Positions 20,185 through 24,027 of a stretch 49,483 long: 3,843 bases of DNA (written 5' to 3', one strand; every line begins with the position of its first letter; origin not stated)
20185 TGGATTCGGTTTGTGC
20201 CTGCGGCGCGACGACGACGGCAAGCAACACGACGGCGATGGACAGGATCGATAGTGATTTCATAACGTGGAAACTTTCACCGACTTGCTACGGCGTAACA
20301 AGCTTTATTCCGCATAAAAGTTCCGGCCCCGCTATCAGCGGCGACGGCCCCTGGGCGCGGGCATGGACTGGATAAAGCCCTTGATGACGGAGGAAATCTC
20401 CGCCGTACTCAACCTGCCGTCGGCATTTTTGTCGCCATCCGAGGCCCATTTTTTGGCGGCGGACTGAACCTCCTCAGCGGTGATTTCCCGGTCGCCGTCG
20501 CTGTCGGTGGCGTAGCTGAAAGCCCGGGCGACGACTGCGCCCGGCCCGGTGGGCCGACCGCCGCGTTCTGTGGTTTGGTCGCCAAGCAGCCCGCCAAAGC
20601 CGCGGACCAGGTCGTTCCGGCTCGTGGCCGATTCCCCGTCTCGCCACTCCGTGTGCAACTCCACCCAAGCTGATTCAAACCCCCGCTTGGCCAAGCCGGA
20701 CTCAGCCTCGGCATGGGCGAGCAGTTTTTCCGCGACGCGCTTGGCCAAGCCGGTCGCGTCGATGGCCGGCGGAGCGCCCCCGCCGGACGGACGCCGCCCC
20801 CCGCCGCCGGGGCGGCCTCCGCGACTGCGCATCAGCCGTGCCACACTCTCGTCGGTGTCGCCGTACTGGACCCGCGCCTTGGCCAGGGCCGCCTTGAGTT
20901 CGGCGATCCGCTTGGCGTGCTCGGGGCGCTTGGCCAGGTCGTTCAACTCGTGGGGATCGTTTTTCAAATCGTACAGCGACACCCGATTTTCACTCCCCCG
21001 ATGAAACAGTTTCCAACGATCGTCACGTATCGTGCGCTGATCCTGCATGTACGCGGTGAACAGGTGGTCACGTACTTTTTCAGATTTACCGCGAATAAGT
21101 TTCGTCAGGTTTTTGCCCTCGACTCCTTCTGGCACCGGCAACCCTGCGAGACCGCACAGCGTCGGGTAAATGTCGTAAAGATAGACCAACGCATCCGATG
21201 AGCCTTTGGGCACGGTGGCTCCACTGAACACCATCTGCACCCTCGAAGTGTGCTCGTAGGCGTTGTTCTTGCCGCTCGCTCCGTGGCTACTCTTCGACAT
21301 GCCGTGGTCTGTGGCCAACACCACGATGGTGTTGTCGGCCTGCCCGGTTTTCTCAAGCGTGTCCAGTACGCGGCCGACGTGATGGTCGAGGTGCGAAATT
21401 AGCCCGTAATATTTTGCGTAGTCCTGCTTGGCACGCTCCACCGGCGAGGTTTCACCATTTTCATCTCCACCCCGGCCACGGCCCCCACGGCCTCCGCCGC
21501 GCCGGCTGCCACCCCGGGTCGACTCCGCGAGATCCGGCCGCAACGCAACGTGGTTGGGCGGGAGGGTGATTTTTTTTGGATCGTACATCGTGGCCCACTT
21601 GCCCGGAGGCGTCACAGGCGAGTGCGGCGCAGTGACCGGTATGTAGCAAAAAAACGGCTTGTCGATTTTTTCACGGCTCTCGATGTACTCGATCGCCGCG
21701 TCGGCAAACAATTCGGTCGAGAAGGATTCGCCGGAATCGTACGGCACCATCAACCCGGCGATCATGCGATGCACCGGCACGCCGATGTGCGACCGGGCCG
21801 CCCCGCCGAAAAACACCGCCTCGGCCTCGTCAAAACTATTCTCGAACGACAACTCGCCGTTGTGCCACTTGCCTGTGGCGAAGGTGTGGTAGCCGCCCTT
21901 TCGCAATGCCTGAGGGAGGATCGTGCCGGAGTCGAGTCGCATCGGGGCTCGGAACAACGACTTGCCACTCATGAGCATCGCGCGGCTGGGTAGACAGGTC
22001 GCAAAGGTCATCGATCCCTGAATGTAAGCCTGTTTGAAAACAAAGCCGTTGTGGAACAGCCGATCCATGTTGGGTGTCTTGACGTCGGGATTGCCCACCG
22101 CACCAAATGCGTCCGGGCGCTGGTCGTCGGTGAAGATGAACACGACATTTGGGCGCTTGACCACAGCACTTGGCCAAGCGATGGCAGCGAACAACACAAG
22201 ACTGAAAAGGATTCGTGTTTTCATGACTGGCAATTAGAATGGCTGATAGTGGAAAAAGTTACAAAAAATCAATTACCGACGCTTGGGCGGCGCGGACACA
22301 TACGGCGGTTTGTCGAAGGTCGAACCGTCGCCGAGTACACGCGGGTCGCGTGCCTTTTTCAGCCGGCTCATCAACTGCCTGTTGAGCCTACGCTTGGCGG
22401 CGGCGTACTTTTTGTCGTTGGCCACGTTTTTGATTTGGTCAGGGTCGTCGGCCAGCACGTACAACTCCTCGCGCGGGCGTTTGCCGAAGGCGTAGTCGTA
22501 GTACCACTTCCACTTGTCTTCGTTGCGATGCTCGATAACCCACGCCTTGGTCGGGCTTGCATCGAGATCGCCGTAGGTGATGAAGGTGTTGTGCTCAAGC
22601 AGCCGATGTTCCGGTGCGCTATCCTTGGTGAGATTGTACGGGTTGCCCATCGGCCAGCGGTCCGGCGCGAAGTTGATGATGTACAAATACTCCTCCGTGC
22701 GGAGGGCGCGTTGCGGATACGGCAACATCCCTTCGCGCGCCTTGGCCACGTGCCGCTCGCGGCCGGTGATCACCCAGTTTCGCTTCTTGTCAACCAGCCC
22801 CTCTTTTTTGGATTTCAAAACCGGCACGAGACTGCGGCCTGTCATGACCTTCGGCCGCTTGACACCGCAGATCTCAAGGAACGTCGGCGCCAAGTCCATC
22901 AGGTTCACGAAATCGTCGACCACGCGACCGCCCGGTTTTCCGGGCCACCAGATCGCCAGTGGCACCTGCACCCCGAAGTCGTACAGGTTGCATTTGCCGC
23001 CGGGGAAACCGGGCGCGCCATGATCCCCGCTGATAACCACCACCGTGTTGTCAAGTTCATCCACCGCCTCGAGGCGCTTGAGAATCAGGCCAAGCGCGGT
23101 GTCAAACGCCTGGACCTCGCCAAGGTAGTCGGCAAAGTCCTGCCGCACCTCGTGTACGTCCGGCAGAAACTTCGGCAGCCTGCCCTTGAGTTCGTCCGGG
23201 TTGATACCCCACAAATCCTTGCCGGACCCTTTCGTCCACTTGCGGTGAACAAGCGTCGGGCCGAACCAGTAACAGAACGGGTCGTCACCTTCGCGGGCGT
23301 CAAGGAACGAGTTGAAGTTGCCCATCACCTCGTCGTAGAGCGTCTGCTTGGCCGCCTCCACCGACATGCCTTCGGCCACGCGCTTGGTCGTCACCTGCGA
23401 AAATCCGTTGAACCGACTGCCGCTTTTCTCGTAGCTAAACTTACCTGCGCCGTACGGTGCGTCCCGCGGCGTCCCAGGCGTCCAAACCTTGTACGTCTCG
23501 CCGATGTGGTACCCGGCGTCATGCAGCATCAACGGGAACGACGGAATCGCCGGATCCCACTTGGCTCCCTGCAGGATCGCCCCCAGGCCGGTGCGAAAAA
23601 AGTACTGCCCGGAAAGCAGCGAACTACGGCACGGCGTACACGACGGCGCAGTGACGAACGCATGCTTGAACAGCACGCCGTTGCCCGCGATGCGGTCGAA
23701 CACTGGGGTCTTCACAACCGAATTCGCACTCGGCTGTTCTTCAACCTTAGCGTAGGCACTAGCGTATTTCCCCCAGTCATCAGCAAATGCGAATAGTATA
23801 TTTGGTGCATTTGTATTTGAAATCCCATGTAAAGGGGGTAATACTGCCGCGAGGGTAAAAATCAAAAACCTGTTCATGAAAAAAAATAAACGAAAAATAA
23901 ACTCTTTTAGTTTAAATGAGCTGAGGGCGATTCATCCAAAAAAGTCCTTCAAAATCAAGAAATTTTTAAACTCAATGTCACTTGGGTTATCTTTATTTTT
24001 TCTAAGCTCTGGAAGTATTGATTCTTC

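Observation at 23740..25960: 2.2-kb low-GC, palindrome-free segment whose edges lie inside two conserved genes (mosaic sulfatase 5' end and xylB 3' half)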

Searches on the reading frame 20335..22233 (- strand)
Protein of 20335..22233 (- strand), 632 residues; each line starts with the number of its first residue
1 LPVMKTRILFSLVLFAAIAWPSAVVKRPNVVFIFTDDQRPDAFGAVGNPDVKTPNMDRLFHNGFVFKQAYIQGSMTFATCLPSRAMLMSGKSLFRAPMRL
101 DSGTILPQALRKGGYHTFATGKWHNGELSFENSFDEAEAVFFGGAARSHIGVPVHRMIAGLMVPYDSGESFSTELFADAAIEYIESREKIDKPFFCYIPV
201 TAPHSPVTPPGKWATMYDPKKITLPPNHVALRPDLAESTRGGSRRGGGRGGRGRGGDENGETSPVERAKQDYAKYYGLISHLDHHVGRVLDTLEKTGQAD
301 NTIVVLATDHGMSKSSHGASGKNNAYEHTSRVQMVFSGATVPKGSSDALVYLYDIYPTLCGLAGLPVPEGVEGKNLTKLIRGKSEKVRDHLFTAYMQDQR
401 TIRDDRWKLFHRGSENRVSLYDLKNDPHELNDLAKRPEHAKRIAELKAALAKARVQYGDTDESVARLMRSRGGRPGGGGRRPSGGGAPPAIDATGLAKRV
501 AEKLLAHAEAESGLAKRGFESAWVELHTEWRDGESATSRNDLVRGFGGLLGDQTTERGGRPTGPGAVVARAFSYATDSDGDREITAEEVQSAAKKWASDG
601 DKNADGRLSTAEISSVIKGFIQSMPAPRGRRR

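Call 7: search_protein_families(library=pfam, proteins=[window:20335-22233:-])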
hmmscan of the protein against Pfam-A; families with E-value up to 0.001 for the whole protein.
window:20335-22233:- (632 aa): 3 families
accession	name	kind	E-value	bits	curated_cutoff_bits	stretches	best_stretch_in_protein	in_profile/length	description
PF00884.28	Sulfatase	-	5.7e-39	134.6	25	1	28-364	1-300/301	Sulfatase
PF16347.10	SGSH_C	-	1.1e-16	61.8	29.3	1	317-455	3-153/154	N-sulphoglucosamine sulphohydrolase, C-terminal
PF01663.27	Phosphodiest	-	2.3e-05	24.6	23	1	279-338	188-248/342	Type I phosphodiesterase / nucleotide pyrophosphatase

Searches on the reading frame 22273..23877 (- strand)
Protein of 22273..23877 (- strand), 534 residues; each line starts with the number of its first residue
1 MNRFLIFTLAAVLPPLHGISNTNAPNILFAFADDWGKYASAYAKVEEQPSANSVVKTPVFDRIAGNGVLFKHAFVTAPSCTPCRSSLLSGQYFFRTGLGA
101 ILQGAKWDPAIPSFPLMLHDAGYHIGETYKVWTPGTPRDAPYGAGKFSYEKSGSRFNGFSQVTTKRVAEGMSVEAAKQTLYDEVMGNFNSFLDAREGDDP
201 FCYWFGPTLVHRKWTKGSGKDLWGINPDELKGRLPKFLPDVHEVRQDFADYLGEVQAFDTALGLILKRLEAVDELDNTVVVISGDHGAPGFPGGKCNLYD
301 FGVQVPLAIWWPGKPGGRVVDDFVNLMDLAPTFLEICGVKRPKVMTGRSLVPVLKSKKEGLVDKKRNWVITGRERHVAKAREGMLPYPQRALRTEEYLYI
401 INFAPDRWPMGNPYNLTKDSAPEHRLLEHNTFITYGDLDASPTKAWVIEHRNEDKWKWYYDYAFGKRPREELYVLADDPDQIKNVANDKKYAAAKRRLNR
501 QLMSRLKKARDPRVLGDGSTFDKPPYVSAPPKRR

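Call 7: search_protein_families(library=pfam, proteins=[window:22273-23877:-])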
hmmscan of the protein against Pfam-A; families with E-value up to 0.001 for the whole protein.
window:22273-23877:- (534 aa): 2 families
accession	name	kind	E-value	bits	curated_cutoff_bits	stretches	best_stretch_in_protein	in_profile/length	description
PF00884.28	Sulfatase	-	6.9e-31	108.1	25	1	25-339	1-301/301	Sulfatase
PF16347.10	SGSH_C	-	7.1e-17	62.4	29.3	1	297-361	10-75/154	N-sulphoglucosamine sulphohydrolase, C-terminal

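Call 57: search_protein_families(library=ncbifam, proteins=[window:22273-23877:-])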
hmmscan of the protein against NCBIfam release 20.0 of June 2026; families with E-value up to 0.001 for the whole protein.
window:22273-23877:- (534 aa): 6 families
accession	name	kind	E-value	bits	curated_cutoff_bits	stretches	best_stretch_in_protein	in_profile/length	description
NF010322.0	PRK13759.1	equivalog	1.7e-32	112.6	481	2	242-360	261-386/486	arylsulfatase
NF045661.1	HdlasePehA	equivalog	3.6e-27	95.1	900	2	241-359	274-397/506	phosphoric/sulfuric ester hydrolase PehA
TIGR03417.1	chol_sulfatase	equivalog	2.5e-26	92.6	433.45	2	241-359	245-369/500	choline-sulfatase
NF052527.1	Mn_arylsulf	exception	1e-14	54.3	850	1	50-108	21-79/479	manganese-dependent arylsulfatase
NF038282.1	LapC_YejM_PbgA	exception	1.6e-06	26.7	825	1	247-334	410-497/584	LPS biosynthesis-modulating metalloenzyme YejM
TIGR01307.1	pgm_bpd_ind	equivalog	0.00072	18.1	330.65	0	252-351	408-504/504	2,3-bisphosphoglycerate-independent phosphoglycerate mutase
